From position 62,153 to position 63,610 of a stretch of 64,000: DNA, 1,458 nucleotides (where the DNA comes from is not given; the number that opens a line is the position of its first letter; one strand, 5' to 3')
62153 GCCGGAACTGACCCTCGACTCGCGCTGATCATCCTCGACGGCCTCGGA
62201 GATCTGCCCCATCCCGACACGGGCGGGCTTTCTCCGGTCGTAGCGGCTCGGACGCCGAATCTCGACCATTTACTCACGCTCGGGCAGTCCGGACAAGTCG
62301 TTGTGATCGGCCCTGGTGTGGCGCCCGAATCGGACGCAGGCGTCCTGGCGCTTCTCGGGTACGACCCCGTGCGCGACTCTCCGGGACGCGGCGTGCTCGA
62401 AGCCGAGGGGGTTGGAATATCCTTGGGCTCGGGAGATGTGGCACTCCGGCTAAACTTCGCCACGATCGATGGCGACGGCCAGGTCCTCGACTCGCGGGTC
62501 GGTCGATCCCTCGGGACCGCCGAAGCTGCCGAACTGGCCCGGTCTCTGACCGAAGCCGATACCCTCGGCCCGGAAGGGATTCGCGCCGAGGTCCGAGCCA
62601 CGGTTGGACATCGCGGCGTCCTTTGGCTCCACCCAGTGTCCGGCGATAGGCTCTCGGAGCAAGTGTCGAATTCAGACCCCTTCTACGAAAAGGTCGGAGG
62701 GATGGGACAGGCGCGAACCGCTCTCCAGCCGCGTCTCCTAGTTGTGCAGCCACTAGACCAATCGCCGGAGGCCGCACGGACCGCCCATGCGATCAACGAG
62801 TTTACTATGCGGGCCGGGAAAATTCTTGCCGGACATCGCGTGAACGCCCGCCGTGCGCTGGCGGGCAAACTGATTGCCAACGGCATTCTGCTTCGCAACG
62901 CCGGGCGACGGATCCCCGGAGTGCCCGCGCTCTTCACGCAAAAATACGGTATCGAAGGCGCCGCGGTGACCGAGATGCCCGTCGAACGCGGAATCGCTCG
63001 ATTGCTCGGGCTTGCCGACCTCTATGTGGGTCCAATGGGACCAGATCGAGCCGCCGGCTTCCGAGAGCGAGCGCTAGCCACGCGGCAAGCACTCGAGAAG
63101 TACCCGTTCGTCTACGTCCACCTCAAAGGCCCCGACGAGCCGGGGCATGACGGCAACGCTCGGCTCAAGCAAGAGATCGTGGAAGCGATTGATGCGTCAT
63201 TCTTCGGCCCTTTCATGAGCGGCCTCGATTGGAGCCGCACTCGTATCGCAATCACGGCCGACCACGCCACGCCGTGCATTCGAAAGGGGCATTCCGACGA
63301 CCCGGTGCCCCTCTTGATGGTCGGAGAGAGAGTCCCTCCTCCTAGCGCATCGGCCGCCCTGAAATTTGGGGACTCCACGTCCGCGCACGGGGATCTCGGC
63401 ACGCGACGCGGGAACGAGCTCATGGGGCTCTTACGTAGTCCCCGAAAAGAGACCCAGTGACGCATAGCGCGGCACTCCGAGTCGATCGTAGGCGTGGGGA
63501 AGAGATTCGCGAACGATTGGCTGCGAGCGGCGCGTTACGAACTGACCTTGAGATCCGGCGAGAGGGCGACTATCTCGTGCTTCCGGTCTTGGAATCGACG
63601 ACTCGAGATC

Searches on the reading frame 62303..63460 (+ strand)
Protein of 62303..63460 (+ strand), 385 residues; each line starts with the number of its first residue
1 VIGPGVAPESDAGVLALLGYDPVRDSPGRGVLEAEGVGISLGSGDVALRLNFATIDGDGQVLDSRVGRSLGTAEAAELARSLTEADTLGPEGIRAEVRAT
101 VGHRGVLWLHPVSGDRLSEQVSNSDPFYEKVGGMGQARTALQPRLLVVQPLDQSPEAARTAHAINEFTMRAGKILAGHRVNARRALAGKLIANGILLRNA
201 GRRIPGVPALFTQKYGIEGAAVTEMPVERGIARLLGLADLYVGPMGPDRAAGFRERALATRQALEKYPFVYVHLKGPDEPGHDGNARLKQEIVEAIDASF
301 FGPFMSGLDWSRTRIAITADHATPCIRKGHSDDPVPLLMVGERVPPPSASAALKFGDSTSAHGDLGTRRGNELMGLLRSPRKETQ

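Call 70: search_protein_families(library=pfam, proteins=[window:62303-63460:+], max_evalue=0.001)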
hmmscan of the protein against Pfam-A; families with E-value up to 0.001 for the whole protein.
window:62303-63460:+ (385 aa): 2 families
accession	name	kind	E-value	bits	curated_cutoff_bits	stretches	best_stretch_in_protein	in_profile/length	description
PF10143.14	PhosphMutase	-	2e-36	125.8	21.5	1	2-181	12-170/170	2,3-bisphosphoglycerate-independent phosphoglycerate mutase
PF01676.23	Metalloenzyme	-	7.3e-20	72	24.3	1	78-367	61-239/252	Metalloenzyme superfamily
